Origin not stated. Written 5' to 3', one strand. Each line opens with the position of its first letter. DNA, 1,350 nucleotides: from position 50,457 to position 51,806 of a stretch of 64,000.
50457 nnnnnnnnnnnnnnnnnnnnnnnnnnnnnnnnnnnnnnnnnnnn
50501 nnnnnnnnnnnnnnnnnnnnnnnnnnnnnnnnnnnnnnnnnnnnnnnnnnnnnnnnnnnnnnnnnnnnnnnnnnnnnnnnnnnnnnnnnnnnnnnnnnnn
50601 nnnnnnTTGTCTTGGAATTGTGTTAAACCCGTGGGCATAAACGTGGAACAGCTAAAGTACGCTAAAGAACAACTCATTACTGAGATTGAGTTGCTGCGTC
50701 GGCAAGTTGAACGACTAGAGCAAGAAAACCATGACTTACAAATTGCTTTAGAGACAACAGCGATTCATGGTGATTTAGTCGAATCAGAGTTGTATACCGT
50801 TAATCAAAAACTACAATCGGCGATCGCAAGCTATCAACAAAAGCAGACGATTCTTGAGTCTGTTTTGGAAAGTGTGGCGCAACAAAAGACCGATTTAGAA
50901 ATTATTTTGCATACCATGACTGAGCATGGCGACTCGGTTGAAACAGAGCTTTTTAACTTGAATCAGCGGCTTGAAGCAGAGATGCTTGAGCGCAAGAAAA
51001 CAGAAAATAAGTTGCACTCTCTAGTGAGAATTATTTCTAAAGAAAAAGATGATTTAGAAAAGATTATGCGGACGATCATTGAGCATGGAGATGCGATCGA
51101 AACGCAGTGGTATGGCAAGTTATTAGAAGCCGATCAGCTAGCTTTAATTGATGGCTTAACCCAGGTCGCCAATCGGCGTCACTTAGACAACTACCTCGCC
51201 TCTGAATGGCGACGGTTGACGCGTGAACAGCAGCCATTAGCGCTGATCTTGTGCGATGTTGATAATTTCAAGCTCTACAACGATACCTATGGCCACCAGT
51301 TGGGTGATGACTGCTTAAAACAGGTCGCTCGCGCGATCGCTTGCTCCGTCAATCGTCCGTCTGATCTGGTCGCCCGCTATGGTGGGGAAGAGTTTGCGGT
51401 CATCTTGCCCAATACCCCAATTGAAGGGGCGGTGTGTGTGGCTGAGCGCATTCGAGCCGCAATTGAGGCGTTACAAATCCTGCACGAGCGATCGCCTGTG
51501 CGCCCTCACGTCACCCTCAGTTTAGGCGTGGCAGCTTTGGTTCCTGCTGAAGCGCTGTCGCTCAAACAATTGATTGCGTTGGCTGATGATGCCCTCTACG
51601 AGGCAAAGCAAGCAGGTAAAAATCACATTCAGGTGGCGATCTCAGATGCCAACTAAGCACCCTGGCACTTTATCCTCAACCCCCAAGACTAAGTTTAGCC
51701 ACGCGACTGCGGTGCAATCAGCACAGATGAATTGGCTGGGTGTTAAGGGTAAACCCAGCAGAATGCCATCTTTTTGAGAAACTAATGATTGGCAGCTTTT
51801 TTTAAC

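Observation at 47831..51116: Unnamed 53-residue HGD repeat shared by the adenylate cyclase (2 copies) and the diguanylate cyclase (3 copies)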

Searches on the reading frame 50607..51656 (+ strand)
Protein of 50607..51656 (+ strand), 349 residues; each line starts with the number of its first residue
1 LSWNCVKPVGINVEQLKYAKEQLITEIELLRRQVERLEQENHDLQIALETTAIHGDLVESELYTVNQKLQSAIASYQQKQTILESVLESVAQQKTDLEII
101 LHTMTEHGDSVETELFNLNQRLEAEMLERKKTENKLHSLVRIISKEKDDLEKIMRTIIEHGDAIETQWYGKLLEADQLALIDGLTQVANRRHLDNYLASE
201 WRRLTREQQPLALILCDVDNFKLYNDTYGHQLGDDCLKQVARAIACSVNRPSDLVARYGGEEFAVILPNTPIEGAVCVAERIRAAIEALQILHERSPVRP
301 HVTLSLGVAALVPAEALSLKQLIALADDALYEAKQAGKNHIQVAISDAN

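Call 2: search_protein_families(library=pfam, proteins=[window:50607-51656:+], max_evalue=1)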
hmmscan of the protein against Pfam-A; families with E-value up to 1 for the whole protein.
window:50607-51656:+ (349 aa): 9 families
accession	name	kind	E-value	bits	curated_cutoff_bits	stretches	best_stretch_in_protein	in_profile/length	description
PF00990.26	GGDEF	-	2.3e-54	183.9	23.8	1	179-340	1-161/161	Diguanylate cyclase, GGDEF domain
PF08661.17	Rep_fac-A_3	-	0.011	16.5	23.5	0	68-120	43-95/105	Replication factor A protein 3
PF20464.3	MmeI_N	-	0.016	16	27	1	157-230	54-126/181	MmeI, N-terminal domain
PF05853.18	BKACE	-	0.035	13.9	24.8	1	25-130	57-161/274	beta-keto acid cleavage enzyme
PF04455.17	Saccharop_dh_N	-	0.24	12.3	23.5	0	133-167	42-76/100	LOR/SDH bifunctional enzyme conserved region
PF05884.17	ZYG-11_interact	-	0.38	10.6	25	1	71-160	4-89/295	Interactor of ZYG-11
PF08961.15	NRBF2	-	0.39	10.6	36.8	1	12-78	89-158/200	Nuclear receptor-binding factor 2, autophagy regulator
PF07407.17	Seadorna_VP6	-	0.5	9.8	27.2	1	21-97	5-81/399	Seadornavirus VP6 protein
PF16559.10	GIT_CC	-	0.62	10.2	28.7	1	13-45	32-64/66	GIT coiled-coil Rho guanine nucleotide exchange factor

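Call 3: search_protein_families(library=ncbifam, proteins=[window:50607-51656:+], max_evalue=1)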
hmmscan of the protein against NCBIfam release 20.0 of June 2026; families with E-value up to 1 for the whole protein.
window:50607-51656:+ (349 aa): 30 families (the best 25 are shown)
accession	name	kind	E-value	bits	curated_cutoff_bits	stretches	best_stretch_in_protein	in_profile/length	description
TIGR00254.1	GGDEF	domain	5.1e-55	185.7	37.4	1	177-343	3-166/168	diguanylate cyclase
NF007135.0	PRK09581.1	equivalog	9.8e-48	163.1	474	1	175-342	288-453/457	PleD family two-component system response regulator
NF038266.1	diguan_SiaD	equivalog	4.3e-44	150.8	290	1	83-340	5-251/252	biofilm regulation diguanylate cyclase SiaD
NF007380.0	PRK09894.1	equivalog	6.3e-44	150.5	256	1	67-343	13-286/296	diguanylate cyclase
NF041606.1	dguan_cyc_DgcA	equivalog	3.6e-39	134.7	370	1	182-344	181-339/340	diguanylate cyclase DgcA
NF047654.1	DiguCycDgcRLepto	equivalog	3.6e-35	121.3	500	1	179-341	133-293/295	diguanylate cyclase DgcR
NF011955.1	PRK15426.1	equivalog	3.2e-33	114.7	408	1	179-343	398-560/564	cellulose biosynthesis regulator diguanylate cyclase DgcQ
NF007423.1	PRK09966.1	equivalog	1.3e-32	113.2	325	1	177-334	237-390/390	diguanylate cyclase DgcN/YfiN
NF051473.1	DigCycDgcsShew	equivalog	1.7e-32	113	400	1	176-343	132-290/291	diguanylate cyclase DgcS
NF007599.0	PRK10245.1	equivalog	2.9e-32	111.6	402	1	179-344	210-370/371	diguanylate cyclase AdrA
NF047872.1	GGDEF_GdpS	equivalog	2e-28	99.6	400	1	181-341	189-347/355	GGDEF domain-containing protein GdpS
NF007298.0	PRK09776.1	equivalog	1.4e-26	92.8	1135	1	179-343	684-844/1111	diguanylate cyclase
NF040885.1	diguan_DgcJ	equivalog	2.2e-25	89.4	500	1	181-339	343-491/493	diguanylate cyclase DgcJ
NF045675.1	PhdiestaseDibA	equivalog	2.8e-24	85.4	980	1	174-339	198-359/623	phosphodiesterase DibA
NF007474.0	PRK10060.1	equivalog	5.5e-21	74.4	782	1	177-346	235-397/663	cyclic di-GMP phosphodiesterase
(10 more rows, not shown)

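Call 45: predict_structure(alignment_id=A3)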
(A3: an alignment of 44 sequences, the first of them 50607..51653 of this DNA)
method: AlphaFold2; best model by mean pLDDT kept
length: 349 residues; sequences in the alignment: 44
mean_pLDDT: 89.2   pTM: 0.59
mean pLDDT of the five models: 89.2, 89.0, 88.9, 88.2, 87.8
residues with pLDDT >= 90: 255; 70-90: 58; 50-70: 20; < 50: 16
segments of 3 or more residues with pLDDT < 50: 1-12, 14-16
pLDDT, mean of each block of 10 residues (from residue 1): 35 51 69 77 70 65 79 88 93 94 91 95 96 96 96 89 91 94 98 98 98 98 98 98 98 97 98 98 98 98 98 97 98 97 84
secondary structure, 60 per line:
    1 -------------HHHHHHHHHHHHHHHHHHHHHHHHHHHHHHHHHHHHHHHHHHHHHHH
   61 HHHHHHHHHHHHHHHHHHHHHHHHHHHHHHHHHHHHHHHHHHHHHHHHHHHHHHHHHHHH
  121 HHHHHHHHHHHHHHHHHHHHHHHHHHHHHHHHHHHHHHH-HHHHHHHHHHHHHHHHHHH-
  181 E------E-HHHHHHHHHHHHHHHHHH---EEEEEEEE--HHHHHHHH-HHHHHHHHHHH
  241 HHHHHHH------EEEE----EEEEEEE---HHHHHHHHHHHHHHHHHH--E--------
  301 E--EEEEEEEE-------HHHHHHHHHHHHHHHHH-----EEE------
elements in order: H14-159 H161-179 H190-207 E211-218 H221-228 H230-247 E254-257 E262-268 H272-289 E304-311 H319-335 E341-343

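Call 56: fold_search(model_id=the predicted structure, library=pdb)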
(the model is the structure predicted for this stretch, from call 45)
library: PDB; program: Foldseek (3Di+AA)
matches with E <= 10: 1105; with E <= 0.001: 130
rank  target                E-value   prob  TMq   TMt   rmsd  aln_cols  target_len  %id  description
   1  3i5c_B                1.1e-23  1.00  0.48  0.83   6.4       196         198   44  Crystal structure of a fusion protein containing the leucine zipper of GCN4 and the GGDEF domain of WspR from Pseudomo (released 2009-08-18)
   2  3i5c_A                3.2e-23  1.00  0.47  0.83   4.7       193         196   45  Crystal structure of a fusion protein containing the leucine zipper of GCN4 and the GGDEF domain of WspR from Pseudomo (released 2009-08-18)
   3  3bre_B                8.5e-22  1.00  0.52  0.55   2.7       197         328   45  Crystal Structure of P.aeruginosa PA3702 (released 2008-04-01)
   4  3bre_A                2.3e-21  1.00  0.48  0.52   5.2       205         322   45  Crystal Structure of P.aeruginosa PA3702 (released 2008-04-01)
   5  3i5b_B                2.8e-21  1.00  0.45  0.92   1.3       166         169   52  Crystal structure of the isolated GGDEF domain of WpsR from Pseudomonas aeruginosa (released 2009-08-18)
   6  3i5a                  3.2e-21  1.00  0.50  0.54   2.8       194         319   45  Crystal structure of full-length WpsR from Pseudomonas syringae (released 2009-08-18)
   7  3i5b_A                3.4e-21  1.00  0.46  0.92   1.3       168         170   51  Crystal structure of the isolated GGDEF domain of WpsR from Pseudomonas aeruginosa (released 2009-08-18)
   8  9t28                  1.4e-20  1.00  0.45  0.93   1.7       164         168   51  WspR response regulator with crystallization epitope mutations G306D:G308D (released 2025-12-10)
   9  5euh_A                1.6e-18  1.00  0.43  0.90   3.6       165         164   47  Crystal structure of the c-di-GMP-bound GGDEF domain of P. fluorescens GcbC (released 2015-12-30)
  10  7e6g_B                3.6e-17  1.00  0.44  0.59  13.9       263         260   29  Crystal structure of diguanylate cyclase SiaD in complex with its activator SiaC from Pseudomonas aeruginosa (released 2021-09-22)
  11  7e6g_A                4.3e-17  1.00  0.47  0.62  15.7       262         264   30  Crystal structure of diguanylate cyclase SiaD in complex with its activator SiaC from Pseudomonas aeruginosa (released 2021-09-22)
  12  5llx_B                1.1e-16  1.00  0.45  0.24   3.8       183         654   33  Bacteriophytochrome activated diguanylyl cyclase from Idiomarina species A28L with GTP bound (released 2017-03-15)
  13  6et7_B                1.3e-16  1.00  0.45  0.25   4.6       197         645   32  Activated heterodimer of the bacteriophytochrome regulated diguanylyl cyclase variant - S505V A526V - from Idiomarina  (released 2018-06-13)
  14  5llx_A                1.6e-16  1.00  0.45  0.24   3.9       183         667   33  Bacteriophytochrome activated diguanylyl cyclase from Idiomarina species A28L with GTP bound (released 2017-03-15)
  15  9g86_A                2.5e-16  1.00  0.43  0.34   3.3       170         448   39  Structure of Response regulator PleD in complex with c-diGMP and pppGpp (released 2025-08-06)
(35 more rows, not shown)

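Call 59: search_solved_structures(query=A3, max_evalue=1e-20, show_alignments=5)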
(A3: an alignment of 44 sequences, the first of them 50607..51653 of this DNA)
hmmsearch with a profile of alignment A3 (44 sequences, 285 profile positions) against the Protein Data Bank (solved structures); distinct sequences matched with E-value up to 1e-20: 47.
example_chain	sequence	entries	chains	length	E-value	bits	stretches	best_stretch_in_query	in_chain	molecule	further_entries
3i5c_A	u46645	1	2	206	8.1e-67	228.5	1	103-280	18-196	Fusion of General control protein GCN4 and WSPR response regulator protein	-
3i5a_A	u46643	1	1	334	5.7e-66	225.8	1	102-278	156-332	Response regulator/GGDEF domain protein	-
3bre_A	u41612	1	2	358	2.5e-65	223.6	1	102-280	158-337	Probable two-component response regulator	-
9t28_A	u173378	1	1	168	3.5e-65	223.2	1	116-277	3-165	diguanylate cyclase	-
3i5b_A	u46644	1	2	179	5.8e-65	222.4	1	116-280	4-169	WspR response regulator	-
8qj3_A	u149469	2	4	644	2.8e-61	210.4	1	108-278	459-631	Ammonium transporter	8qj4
8qpf_A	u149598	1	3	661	2.9e-61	210.3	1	108-278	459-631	Ammonium transporter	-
5euh_A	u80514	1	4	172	4.3e-61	209.7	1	115-281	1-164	Putative GGDEF domain membrane protein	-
8c05_A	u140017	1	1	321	1e-55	192.1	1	108-280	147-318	Sensor domain-containing diguanylate cyclase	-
3ign_A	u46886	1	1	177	2.7e-49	171.1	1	109-281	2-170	Diguanylate cyclase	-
8wcn_A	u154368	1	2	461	3.5e-49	170.7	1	113-280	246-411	Diguanylate cyclase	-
6zxm_A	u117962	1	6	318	8.7e-49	169.4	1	109-278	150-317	Putative GGDEF/response regulator receiver domain protein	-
2wb4_A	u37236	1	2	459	6.2e-48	166.6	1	104-281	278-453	DIGUANYLATE CYCLASE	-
1w25_A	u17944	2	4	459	6.2e-48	166.6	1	104-281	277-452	STALKED-CELL DIFFERENTIATION CONTROLLING PROTEIN | RESPONSE REGULATOR PLED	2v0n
9g85_A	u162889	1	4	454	9.5e-48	166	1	104-280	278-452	Response regulator PleD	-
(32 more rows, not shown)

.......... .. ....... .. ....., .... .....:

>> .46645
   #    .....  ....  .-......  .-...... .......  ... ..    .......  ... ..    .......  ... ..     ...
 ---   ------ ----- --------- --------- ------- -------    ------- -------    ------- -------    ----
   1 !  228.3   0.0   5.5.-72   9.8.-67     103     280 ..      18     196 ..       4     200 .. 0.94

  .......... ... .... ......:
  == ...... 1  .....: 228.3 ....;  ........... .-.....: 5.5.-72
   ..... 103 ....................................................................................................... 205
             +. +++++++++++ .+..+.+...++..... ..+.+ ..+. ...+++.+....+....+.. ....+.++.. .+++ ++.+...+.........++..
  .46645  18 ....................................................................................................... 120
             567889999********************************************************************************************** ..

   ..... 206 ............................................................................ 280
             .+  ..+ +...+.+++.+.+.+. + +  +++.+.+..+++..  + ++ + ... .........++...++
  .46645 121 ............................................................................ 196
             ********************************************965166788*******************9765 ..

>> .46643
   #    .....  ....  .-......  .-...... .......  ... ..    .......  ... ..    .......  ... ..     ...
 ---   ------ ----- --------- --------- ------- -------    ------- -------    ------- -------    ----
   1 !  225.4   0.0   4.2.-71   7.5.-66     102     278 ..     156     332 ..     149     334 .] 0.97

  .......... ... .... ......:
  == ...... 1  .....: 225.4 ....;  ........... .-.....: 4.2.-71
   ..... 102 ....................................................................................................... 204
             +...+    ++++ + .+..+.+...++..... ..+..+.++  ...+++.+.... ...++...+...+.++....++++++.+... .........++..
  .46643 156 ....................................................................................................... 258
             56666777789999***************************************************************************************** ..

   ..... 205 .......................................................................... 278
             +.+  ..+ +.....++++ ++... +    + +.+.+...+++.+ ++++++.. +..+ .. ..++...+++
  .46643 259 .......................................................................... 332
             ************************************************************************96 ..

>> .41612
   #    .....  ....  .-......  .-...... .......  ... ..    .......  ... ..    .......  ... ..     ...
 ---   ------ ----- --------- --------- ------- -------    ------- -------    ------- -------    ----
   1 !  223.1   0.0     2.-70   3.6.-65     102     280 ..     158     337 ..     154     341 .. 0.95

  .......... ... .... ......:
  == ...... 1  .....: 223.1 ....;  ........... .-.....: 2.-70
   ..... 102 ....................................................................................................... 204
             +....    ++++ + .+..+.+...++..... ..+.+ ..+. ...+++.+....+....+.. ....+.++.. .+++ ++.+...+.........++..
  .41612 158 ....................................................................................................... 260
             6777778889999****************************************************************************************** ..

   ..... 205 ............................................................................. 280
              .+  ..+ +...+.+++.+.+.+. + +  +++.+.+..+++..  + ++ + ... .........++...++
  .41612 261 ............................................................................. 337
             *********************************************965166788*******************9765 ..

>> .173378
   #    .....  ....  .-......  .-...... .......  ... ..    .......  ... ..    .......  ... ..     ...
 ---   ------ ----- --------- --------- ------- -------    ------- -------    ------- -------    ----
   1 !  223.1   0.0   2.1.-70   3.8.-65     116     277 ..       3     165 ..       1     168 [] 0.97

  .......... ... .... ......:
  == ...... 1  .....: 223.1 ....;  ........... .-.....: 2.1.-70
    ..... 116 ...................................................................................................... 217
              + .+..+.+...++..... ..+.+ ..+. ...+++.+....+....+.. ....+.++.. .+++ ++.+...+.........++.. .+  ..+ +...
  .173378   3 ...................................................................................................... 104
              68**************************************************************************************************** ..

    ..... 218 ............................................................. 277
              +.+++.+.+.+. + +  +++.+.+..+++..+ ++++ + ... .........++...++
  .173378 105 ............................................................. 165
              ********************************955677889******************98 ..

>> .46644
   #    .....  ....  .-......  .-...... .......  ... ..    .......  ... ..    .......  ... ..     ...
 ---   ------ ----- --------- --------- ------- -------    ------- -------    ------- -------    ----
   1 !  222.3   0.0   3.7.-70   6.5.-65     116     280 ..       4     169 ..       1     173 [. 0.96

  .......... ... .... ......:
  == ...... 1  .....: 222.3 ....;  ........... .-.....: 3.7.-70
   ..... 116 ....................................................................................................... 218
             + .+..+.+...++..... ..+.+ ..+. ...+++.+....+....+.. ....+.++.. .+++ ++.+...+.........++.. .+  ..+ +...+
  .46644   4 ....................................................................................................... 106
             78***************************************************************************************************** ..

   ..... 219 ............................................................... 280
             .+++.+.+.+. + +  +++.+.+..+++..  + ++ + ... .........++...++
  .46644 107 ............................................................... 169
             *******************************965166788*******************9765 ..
